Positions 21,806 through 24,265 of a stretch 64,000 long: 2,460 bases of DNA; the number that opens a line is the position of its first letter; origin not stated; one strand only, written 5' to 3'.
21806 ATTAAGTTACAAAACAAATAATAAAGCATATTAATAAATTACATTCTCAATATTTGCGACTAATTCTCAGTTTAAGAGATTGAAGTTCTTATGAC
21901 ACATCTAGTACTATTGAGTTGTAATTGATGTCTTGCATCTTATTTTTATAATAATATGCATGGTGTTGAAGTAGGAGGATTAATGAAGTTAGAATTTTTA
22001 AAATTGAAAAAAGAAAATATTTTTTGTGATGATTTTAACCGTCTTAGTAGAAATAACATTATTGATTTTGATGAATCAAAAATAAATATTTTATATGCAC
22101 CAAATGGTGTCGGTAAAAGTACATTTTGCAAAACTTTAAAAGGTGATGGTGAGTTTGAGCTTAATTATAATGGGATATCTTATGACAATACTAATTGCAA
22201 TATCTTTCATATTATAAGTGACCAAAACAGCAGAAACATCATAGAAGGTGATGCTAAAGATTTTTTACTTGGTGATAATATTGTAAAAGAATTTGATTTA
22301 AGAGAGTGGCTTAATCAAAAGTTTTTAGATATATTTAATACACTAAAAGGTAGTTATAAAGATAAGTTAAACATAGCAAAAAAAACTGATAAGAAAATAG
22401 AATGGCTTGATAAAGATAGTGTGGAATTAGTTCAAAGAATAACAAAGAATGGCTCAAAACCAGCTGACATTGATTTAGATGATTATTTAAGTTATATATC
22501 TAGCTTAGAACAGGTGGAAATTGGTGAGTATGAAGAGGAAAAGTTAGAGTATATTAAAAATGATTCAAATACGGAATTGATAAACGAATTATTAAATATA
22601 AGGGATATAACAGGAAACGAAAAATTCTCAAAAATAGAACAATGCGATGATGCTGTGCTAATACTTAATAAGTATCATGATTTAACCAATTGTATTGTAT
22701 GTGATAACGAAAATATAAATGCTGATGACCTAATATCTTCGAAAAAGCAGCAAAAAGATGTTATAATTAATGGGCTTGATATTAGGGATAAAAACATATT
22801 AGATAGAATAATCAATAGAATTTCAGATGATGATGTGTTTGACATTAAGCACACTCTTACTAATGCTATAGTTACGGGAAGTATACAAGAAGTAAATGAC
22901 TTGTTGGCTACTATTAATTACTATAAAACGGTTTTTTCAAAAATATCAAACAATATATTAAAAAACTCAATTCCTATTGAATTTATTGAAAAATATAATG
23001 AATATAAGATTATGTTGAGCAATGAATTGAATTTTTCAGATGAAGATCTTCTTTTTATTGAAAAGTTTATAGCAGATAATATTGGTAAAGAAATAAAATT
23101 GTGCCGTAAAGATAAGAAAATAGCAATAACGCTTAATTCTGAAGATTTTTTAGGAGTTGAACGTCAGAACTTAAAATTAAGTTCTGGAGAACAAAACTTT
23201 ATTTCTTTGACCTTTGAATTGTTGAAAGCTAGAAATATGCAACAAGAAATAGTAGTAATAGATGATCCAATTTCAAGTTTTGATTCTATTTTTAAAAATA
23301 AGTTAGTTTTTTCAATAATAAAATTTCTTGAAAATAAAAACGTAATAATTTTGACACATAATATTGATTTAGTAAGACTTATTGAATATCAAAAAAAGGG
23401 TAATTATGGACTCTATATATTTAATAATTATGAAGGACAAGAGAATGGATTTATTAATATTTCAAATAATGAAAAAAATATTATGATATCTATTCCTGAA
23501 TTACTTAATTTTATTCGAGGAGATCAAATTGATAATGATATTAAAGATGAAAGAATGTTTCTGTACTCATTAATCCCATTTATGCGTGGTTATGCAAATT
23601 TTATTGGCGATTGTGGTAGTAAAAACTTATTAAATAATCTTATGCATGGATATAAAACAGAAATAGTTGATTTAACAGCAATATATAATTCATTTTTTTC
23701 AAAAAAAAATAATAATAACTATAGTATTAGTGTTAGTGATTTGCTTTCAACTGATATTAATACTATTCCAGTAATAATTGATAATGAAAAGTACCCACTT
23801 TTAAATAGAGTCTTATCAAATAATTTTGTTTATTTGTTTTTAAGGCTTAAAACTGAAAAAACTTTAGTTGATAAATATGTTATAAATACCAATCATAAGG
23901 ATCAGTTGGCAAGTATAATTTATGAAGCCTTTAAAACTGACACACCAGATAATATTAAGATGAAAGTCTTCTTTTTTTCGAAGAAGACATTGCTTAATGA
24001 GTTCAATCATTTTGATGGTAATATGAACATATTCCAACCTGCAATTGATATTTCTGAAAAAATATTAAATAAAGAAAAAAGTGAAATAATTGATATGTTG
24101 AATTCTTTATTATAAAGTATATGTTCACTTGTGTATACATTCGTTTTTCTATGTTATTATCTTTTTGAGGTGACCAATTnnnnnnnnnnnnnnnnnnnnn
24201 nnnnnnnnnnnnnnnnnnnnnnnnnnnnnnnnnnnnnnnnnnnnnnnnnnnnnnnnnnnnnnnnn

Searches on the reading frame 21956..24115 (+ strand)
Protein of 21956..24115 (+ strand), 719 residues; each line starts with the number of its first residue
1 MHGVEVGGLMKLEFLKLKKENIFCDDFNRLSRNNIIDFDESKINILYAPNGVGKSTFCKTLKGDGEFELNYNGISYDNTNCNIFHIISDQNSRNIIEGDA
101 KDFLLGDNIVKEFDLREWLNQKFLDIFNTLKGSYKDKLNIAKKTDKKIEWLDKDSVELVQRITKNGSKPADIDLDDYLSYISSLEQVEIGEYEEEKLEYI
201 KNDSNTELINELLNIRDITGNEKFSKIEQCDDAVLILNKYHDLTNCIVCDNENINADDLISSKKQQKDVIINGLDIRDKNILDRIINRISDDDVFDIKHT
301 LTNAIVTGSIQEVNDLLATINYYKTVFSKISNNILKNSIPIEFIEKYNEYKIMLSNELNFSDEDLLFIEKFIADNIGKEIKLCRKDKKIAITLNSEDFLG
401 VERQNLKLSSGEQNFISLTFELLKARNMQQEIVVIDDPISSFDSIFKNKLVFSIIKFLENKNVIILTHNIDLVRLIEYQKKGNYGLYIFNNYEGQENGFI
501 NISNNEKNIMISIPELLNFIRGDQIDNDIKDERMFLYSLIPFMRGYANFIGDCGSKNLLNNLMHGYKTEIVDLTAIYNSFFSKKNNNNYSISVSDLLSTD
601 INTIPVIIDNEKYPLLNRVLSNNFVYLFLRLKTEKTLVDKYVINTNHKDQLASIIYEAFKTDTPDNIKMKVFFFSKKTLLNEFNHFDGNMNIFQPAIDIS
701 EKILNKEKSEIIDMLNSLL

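Call 3: search_protein_families(library=pfam, proteins=[window:21956-24115:+], max_evalue=0.1)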
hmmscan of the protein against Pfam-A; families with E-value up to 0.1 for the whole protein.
window:21956-24115:+ (719 aa): 4 families
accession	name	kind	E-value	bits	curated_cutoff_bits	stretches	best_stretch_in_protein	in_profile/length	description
PF13166.12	AAA_13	-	3.1e-14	53.1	36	1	402-515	494-606/713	AAA domain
PF18275.7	His_Me_b4a2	-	0.0051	17.3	25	1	73-101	6-34/52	His-Me finger endonuclease beta4-alpha2 domain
PF02463.25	SMC_N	-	0.01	15.7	40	0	236-474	135-203/220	RecF/RecN/SMC N terminal domain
PF00005.33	ABC_tran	-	0.022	15.8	25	0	38-82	8-50/137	ABC transporter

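Call 4: search_protein_families(library=padloc, proteins=[window:21956-24115:+], max_evalue=0.1)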
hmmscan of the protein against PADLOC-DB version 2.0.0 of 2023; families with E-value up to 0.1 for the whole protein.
window:21956-24115:+ (719 aa): 7 families
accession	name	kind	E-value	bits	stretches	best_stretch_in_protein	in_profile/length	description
PDLC04893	PDC-S06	-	1e-15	55.2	2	408-481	622-696/862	-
PDLC04889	PDC-S06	-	4.4e-15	53.3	2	379-571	388-576/693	-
PDLC04894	PDC-S06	-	3.9e-11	40.2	1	407-476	503-577/740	-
PDLC04891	PDC-S06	-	2.2e-09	34.3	2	408-480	623-696/858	-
PDLC04896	PDC-S06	-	2.5e-06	24.4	1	404-480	495-576/732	-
PDLC03859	LmuB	-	2.2e-05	21.8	1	16-59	9-42/611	-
PDLC04140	mad8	-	0.00015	19.4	1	29-253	15-101/314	mads_8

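Call 5: search_protein_families(library=ncbifam, proteins=[window:21956-24115:+], max_evalue=0.1)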
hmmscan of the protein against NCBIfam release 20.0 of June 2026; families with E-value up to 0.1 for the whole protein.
window:21956-24115:+ (719 aa): 25 families
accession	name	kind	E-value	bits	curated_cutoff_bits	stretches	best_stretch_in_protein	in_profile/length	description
TIGR00972.1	3a0107s01c2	equivalog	1.6e-08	34.3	343.2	1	402-473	139-206/248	phosphate ABC transporter ATP-binding protein PstB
NF010068.0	PRK13548.1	equivalog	6.1e-08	32.1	261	1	402-472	132-205/261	heme ABC transporter ATP-binding protein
TIGR02857.1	CydD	equivalog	2.6e-06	26.7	435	1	402-477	453-524/529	thiol reductant ABC exporter subunit CydD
TIGR01978.1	sufC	equivalog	1.3e-05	24.7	212.8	1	36-82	21-67/243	Fe-S cluster assembly ATPase SufC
NF008338.0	PRK11124.1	equivalog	2.5e-05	23.9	369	1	388-476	124-207/242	arginine ABC transporter ATP-binding protein ArtP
TIGR01166.1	cbiO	subfamily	3.1e-05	23.5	211.8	1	402-473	122-190/190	cobalt ABC transporter, ATP-binding protein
TIGR03375.1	type_I_sec_LssB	subfamily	4.5e-05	21.9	693.1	1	401-477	597-669/696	type I secretion system permease/ATPase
NF010864.0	PRK14271.1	equivalog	0.0011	18.1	561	1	405-471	161-223/276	phosphate ABC transporter ATP-binding protein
NF002981.0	PRK03695.1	equivalog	0.0012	18.3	281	0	388-474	113-199/253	vitamin B12 ABC transporter ATP-binding protein BtuD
TIGR04521.1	ECF_ATPase_2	equivalog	0.0012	18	330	1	401-473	138-208/279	energy-coupling factor transporter ATPase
TIGR02315.1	ABC_phnC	equivalog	0.0014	18.1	266.1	1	406-474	144-210/243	phosphonate ABC transporter ATP-binding protein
TIGR03411.1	urea_trans_UrtD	equivalog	0.0018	17.9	304.1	0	402-477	138-209/242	urea ABC transporter ATP-binding protein UrtD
NF008364.0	PRK11160.1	equivalog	0.0029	16.3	630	1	407-473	476-538/575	heme ABC transporter ATP-binding protein/permease CydC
NF008379.0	PRK11174.1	equivalog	0.0038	15.9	684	1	401-474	479-548/588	heme ABC transporter permease/ATP-binding protein CydD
NF040873.1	AztA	equivalog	0.0081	15.7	220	0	425-475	131-184/191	zinc ABC transporter ATP-binding protein AztA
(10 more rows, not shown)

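Call 25: find_homologous_proteins(query=window:21983-24115:+, max_evalue=0.001)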
Query window:21983-24115:+ (710 aa): 904 proteins with E <= 0.001 among 8000 candidates; the best 120 are listed.
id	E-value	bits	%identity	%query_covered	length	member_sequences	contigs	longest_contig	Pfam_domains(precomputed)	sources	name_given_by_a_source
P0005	0.0e+0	1523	100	100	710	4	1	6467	PF13166.13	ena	-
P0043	0.0e+0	1217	80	100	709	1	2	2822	PF13166.13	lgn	-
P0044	0.0e+0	1053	70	100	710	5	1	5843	PF13166.13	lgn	-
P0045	2.1e-288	977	64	100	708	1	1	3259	PF13166.13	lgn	-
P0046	2.7e-285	967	63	100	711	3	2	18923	PF13166.13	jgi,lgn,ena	-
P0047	4.7e-256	870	59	100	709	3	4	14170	PF13166.13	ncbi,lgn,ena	-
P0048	4.8e-253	860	58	100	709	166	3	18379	PF13166.13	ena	-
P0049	3.4e-250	851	58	100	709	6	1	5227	PF13166.13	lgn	-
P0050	4.5e-248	844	58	100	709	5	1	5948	PF13166.13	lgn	-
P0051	8.5e-248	843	58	100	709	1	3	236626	PF13166.13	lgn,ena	-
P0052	2.3e-245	835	58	100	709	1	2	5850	PF13166.13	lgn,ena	-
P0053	8.7e-245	833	58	100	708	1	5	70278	PF13166.13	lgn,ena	-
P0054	2.4e-244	831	57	100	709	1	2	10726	PF13166.13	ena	-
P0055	1.3e-243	829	58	100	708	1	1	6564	PF13166.13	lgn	-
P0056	2.1e-243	828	58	100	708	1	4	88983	PF13166.13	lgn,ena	-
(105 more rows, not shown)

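Call 28: find_related_loci(query=A2, collection=genome_contigs, flank=7000)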
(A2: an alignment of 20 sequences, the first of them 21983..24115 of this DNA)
Query A2 (710 aa) in genome_contigs; peptide patterns used: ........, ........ (x = any residue, [..] = any of these).
599 stretches matched a pattern (row limit reached: there are more); 401 encode a relative of the query (tblastn E <= 1e-3); the best 80 are kept; 78 distinct loci.
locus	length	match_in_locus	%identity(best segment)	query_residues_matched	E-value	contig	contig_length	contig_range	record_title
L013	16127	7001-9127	58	1-709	0e+0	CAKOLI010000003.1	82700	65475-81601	MAG: uncultured Bacilli bacterium isolate REFINED_METABAT215_TOP10_CONTIGS_1500_ASSEMBLY_K77_MERGED__Hadza_MoBio_hadza-A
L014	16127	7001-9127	58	1-709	0e+0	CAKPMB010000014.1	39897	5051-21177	MAG: uncultured Bacilli bacterium isolate REFINED_METABAT215_TOP10_CONTIGS_1500_ASSEMBLY_K77_MERGED__Hadza_MoBio_hadza-A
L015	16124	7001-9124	57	1-709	0e+0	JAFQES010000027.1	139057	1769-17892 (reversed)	MAG: Bacilli bacterium isolate RGIG1752 Goat_Cecum-3__c674423, whole genome shotgun sequence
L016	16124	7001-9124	57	3-709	0e+0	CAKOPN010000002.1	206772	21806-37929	MAG: uncultured Bacilli bacterium isolate REFINED_METABAT215_TOP10_CONTIGS_1500_ASSEMBLY_K77_MERGED__Hadza_MoBio_C-REDO_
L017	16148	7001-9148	41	5-709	2e-162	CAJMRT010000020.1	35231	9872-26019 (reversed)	TPA_asm: uncultured bacterium isolate SRR413702-bin.4 genome assembly, contig: NODE_597_length_35231_cov_2.940385, whole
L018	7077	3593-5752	41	1-709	4e-163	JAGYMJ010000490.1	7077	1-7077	MAG: Planctomycetota bacterium isolate M55B116 k51_3591804_flag_0_multi_17.7222_len_7077, whole genome shotgun sequence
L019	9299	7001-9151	40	3-709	4e-162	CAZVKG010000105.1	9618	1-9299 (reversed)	MAG TPA_asm: uncultured Eubacteriales bacterium isolate SRP241341_co1_252 genome assembly, contig: NODE_7350_length_9618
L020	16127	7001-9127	42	1-703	3e-161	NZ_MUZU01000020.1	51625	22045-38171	Pseudocolwellia agarivorans strain QM50 contig20, whole genome shotgun sequence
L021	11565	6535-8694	43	2-709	3e-161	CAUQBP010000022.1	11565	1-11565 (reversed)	MAG TPA_asm: uncultured Veillonella sp. isolate ERR9969019_bin.11_MetaWRAP_v1.3_MAG genome assembly, contig: ERZ21615905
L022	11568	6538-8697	43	2-709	3e-161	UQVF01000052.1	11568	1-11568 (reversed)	uncultured Veillonella sp. isolate UMGS672 genome assembly, contig: NODE_708_length_11568_cov_6.20177, whole genome shot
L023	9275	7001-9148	42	1-709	3e-161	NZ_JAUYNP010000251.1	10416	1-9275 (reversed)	MAG: Pseudomonas sp. isolate C4_concoct.bin.109 C4_k141_155814, whole genome shotgun sequence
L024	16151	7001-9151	41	1-709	6e-158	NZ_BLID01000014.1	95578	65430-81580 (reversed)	Vibrio atypicus strain DSM 25292 contig_14, whole genome shotgun sequence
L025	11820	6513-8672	42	2-709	1e-157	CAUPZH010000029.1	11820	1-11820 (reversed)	MAG TPA_asm: uncultured Veillonella sp. isolate ERR9969078_bin.10_MetaWRAP_v1.3_MAG genome assembly, contig: ERZ21616119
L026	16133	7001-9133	43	2-707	1e-154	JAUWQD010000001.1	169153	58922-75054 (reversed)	MAG: Methanosarcinaceae archaeon isolate CSMAG_2493 CSMAG_2493_k141_445392_length_169153_cov_22.6766, whole genome shotg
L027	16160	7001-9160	42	2-709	1e-157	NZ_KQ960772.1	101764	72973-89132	Veillonella sp. DNF00869 Scaffold235, whole genome shotgun sequence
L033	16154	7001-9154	42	1-709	3e-153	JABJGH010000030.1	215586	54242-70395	MAG: Chloroflexi bacterium isolate SI074_bin144 k141_1258123, whole genome shotgun sequence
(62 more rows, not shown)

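Call 29: search_solved_structures(query=A2, max_evalue=0.01)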
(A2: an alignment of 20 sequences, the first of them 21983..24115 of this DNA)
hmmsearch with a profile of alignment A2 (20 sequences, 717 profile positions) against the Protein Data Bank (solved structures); distinct sequences matched with E-value up to 0.01: 15.
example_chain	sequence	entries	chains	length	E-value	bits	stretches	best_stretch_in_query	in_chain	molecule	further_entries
3qf7_A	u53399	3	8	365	8.8e-06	27.6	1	257-469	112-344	Rad50 | Probable DNA double-strand break repair Rad50 ATPase,Probable DNA double-strand break repa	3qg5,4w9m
1sgw_A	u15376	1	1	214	5.5e-05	24.9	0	385-468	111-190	putative ABC transporter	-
3tho_A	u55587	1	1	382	0.0009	20.9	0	257-466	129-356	Probable DNA double-strand break repair Rad50 ATPase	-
4nci_A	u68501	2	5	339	0.0017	20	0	309-472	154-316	DNA double-strand break repair Rad50 ATPase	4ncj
9k3x_C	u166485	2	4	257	0.0019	19.9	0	386-471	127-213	Phosphate import ATP-binding protein PstB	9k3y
9k3s_C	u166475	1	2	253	0.0025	19.4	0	386-471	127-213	Phosphate import ATP-binding protein PstB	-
8wi2_A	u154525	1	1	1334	0.0038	18.9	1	405-471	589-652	ATP-binding cassette sub-family C member 5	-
8wi5_A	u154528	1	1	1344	0.0038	18.9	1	405-471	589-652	ATP-binding cassette sub-family C member 5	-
5vc7_A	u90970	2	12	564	0.0038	18.9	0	37-62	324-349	VCP-like ATPase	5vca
8wi4_A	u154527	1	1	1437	0.0041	18.7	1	405-471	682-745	ATP-binding cassette sub-family C member 5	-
8wi0_A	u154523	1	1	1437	0.0041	18.7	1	405-471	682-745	ATP-binding cassette sub-family C member 5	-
8wi3_A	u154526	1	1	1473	0.0043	18.7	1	405-471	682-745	ATP-binding cassette sub-family C member 5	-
5g4g_A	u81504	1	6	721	0.007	18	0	37-62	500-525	VCP-LIKE ATPASE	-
5g4f_A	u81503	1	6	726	0.0071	18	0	37-62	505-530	VCP-LIKE ATPASE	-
9nlj_U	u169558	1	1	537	0.0078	17.8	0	22-156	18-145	Uup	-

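Call 32: search_protein_families(library=pfam, proteins=[L017:3748-4986:+, L017:11730-12815:+, L013:9937-11589:+, L021:3207-4163:+, L033:13701-14609:+, L013:2334-2684:+, L013:12102-13328:+, L021:5469-6419:+, L021:1783-3141:+, L021:8840-9952:+], max_evalue=0.001)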
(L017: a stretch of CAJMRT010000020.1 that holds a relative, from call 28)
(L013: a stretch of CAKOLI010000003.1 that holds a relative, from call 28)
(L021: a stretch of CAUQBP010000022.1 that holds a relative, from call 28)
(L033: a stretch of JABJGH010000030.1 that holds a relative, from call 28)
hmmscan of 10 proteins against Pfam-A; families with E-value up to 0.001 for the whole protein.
L017:3748-4986:+ (412 aa): 1 family
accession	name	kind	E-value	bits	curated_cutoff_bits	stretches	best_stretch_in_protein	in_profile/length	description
PF00145.23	DNA_methylase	-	5e-58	197.5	22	1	23-403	1-323/324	C-5 cytosine-specific DNA methylase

L017:11730-12815:+ (361 aa): 3 families
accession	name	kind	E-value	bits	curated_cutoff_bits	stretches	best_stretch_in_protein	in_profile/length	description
PF00589.27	Phage_integrase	-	1.8e-20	73.9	27.1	1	177-339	9-168/172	Phage integrase family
PF14659.12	Phage_int_SAM_3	-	6.2e-17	62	22.6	1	57-114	1-58/58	Phage integrase, N-terminal SAM-like domain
PF14657.12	Arm-DNA-bind_4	-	9.8e-12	44.7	22.3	1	11-49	1-41/47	Arm DNA-binding domain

L013:9937-11589:+ (550 aa): 3 families
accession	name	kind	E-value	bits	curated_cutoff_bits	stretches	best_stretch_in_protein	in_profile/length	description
PF07508.19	Recombinase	-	2.6e-24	85.8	21.1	1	213-330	1-101/102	Recombinase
PF00239.26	Resolvase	-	2.2e-20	73.6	23.3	1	38-189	3-144/145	Resolvase, N terminal domain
PF13408.12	Zn_ribbon_recom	-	3.5e-09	37.3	25.3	1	342-401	1-57/58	Recombinase zinc beta ribbon domain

L021:3207-4163:+ (318 aa): 6 families
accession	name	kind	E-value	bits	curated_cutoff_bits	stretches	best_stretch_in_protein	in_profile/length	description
PF02826.25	2-Hacid_dh_C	-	1.9e-62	210.2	25.1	1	113-287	1-178/178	D-isomer specific 2-hydroxyacid dehydrogenase, NAD binding domain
PF00389.36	2-Hacid_dh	-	1.8e-28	99.3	24.6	1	13-316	4-131/134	D-isomer specific 2-hydroxyacid dehydrogenase, catalytic domain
PF03446.21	NAD_binding_2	-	2.1e-08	34.8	21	1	149-255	2-113/161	NAD binding domain of 6-phosphogluconate dehydrogenase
PF00670.27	AdoHcyase_NAD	-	0.0001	22.9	27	1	144-236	21-111/162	S-adenosyl-L-homocysteine hydrolase, NAD binding domain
PF07991.19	KARI_N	-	0.00029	20.9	20.6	1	144-231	2-91/165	Acetohydroxy acid isomeroreductase, NADPH-binding domain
PF13478.12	XdhC_C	-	0.00086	20.3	29.7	0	151-251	3-67/125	XdhC Rossmann domain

L033:13701-14609:+ (302 aa): 3 families
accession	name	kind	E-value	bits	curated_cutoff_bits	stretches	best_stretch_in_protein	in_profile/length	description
PF00005.33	ABC_tran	-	7.8e-28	98.2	25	1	24-161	3-136/137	ABC transporter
PF13304.12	AAA_21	-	5.9e-14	53.3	27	1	127-192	231-299/304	AAA domain, putative AbiEii toxin, Type IV TA system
PF13732.12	DrrA1-3_C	-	2.4e-06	28.6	27.4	1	225-295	10-80/81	ATP-binding protein DrrA1-3-like, C-terminal domain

L013:2334-2684:+ (116 aa): 1 family
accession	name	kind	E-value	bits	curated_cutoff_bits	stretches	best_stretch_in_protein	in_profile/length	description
PF14198.11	TnpV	-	1.2e-38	131.9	27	1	5-114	2-111/111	Transposon-encoded protein TnpV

L013:12102-13328:+ (408 aa): 4 families
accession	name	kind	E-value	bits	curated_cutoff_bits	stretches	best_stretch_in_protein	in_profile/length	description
PF13173.12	AAA_14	-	1.3e-33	116.2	27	1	27-157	4-128/129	AAA domain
PF13635.12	DUF4143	-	2.4e-12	47.3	28.1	1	206-354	2-159/160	Domain of unknown function (DUF4143)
PF01637.24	ATPase_2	-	3.9e-05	24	33.2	1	11-92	4-87/225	ATPase domain predominantly from Archaea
PF01475.25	FUR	-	0.00022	21.8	23.1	0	221-272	11-62/121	Ferric uptake regulator family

L021:5469-6419:+ (316 aa): 1 family
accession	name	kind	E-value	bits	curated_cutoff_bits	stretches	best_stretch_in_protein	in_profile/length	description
PF09556.15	RE_HaeIII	-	1.4e-130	435.2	25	1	9-305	1-298/298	HaeIII restriction endonuclease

L021:1783-3141:+ (452 aa): 1 family
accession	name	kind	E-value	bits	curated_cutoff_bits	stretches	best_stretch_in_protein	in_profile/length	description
PF05167.17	DUF711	-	1.2e-194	647.3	25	1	12-422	1-412/413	Uncharacterised ACR (DUF711)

L021:8840-9952:+ (370 aa): 2 families
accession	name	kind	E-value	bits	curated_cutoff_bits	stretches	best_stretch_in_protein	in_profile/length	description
PF00465.25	Fe-ADH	-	7.7e-20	71.6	31.3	1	27-150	7-148/168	Iron-containing alcohol dehydrogenase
PF13685.12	Fe-ADH_2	-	4.7e-12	46.6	28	1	38-176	14-149/149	Iron-containing alcohol dehydrogenase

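Call 59: search_protein_families(library=padloc, proteins=[L172:6025-7413:+, L172:7612-9504:+, L005:4475-5494:+, L005:5496-6401:+, L005:6659-7186:+, L005:7621-7995:+, L005:8003-9004:+, L005:9077-9844:+, L008:2731-3744:+], max_evalue=0.001)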
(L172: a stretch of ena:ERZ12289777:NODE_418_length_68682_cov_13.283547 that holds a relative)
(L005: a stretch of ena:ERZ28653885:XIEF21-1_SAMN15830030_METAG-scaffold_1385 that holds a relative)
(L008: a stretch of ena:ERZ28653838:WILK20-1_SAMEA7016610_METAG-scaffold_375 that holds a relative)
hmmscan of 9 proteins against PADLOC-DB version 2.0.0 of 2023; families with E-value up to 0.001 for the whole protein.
L172:6025-7413:+ (462 aa): 63 families (the best 25 are shown)
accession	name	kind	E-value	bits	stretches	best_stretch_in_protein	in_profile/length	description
PDLC00289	PtuA1|PtuA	-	6.4e-31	105.8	1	4-334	3-306/404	AAA ATPase domain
PDLC00265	PtuA1|PtuA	-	1.3e-21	75.3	2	125-369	189-420/479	AAA ATPase domain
PDLC00283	PtuA1|PtuA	-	6.2e-19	66.4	1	151-337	185-360/448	AAA ATPase domain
PDLC04164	AriA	-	9.5e-19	65.9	1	159-326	88-242/253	-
PDLC02981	AriAB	-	2.9e-18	63.9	1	226-336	283-393/694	-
PDLC00266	PtuA1|PtuA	-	8e-18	62.9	1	223-343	288-402/483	AAA ATPase domain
PDLC00285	PtuA1|PtuA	-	4.7e-17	60.3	1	24-341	22-350/432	AAA ATPase domain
PDLC02980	AriA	-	8.2e-17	60.1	1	33-320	3-303/304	-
PDLC00274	PtuA1|PtuA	-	3.3e-15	54.3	1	215-337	249-365/438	AAA ATPase domain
PDLC00305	PtuA1|PtuA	-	5.3e-15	53.6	1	33-334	27-299/392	AAA ATPase domain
PDLC00273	PtuA1|PtuA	-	1e-14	52.4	1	219-337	174-286/375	AAA ATPase domain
PDLC00303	PtuA1|PtuA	-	2e-14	51.5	1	32-366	15-322/386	AAA ATPase domain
PDLC00271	PtuA1|PtuA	-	2.8e-14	51.5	1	23-331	18-332/421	AAA ATPase domain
PDLC04214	HEC-02A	-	5.5e-13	46.9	1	209-320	179-282/338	-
PDLC02979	AriA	-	1.1e-12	46.5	1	31-320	25-373/373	-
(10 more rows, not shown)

L172:7612-9504:+ (630 aa): 7 families
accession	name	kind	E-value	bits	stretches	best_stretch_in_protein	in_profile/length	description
PDLC04897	PDC-S06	-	1.2e-11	41.9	1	163-464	313-629/727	-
PDLC04135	mad3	-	5e-09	34.2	1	13-416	8-331/374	mads_3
PDLC03859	LmuB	-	3.9e-07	27.6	1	78-414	251-585/611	-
PDLC04889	PDC-S06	-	6.7e-05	19.6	1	208-455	272-523/693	-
PDLC04164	AriA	-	0.00038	18.1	0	288-408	112-231/253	-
PDLC04140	mad8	-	0.0006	17.4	0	24-408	20-231/314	mads_8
PDLC04896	PDC-S06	-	0.00094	15.9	1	369-464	525-617/732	-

L005:4475-5494:+ (339 aa): 2 families
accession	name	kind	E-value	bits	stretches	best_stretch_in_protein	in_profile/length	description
PDLC02928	NDT_II-A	-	7.2e-10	36.8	1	15-113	23-110/279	-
PDLC02930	NDT_II-A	-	0.0002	19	1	16-110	26-116/272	-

L005:5496-6401:+ (301 aa): 66 families (the best 25 are shown)
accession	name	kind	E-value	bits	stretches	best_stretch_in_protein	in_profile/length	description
PDLC02939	RT_II-A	-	9.4e-46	154.7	1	3-287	27-298/304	-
PDLC02941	RT_II-A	-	5.2e-41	138.8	1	3-279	39-291/309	-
PDLC02937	RT_I-B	-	4e-36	122.9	1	14-271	36-292/316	-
PDLC02943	RT_III-A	-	5e-36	122.2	1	8-282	53-314/322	-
PDLC02946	RT_III-A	-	5.2e-36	122.4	1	3-279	60-322/330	-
PDLC02942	RT_III-A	-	2.3e-35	120.3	1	4-283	69-334/341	-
PDLC02936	RT_I-A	-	2.6e-35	120.2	1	3-286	27-300/308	-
PDLC02938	RT_I-B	-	1.3e-32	111.3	1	5-285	28-293/332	-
PDLC02960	RT-Protease_XI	-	1.7e-29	101.2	1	3-222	32-247/506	single gene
PDLC03739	RT_Ec107-like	-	2.2e-29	100.8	1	3-274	35-295/307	retron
PDLC02952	RT_VI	-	2.5e-29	100.4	1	10-275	37-277/279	-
PDLC02956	RT_XIII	-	8.5e-29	98.9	2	113-281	267-420/469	-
PDLC02962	RT-TIR_XII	-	1.2e-28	98.3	1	3-222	40-256/478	single gene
PDLC02961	RT-TIR_XII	-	1.3e-28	98.1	1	4-221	43-257/475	single gene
PDLC02955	RT_X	-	1.5e-28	98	1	3-267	23-266/272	-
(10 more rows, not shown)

L005:6659-7186:+ (175 aa): 0 families

L005:7621-7995:+ (124 aa): 0 families

L005:8003-9004:+ (333 aa): 0 families

L005:9077-9844:+ (255 aa): 0 families

L008:2731-3744:+ (337 aa): 0 families
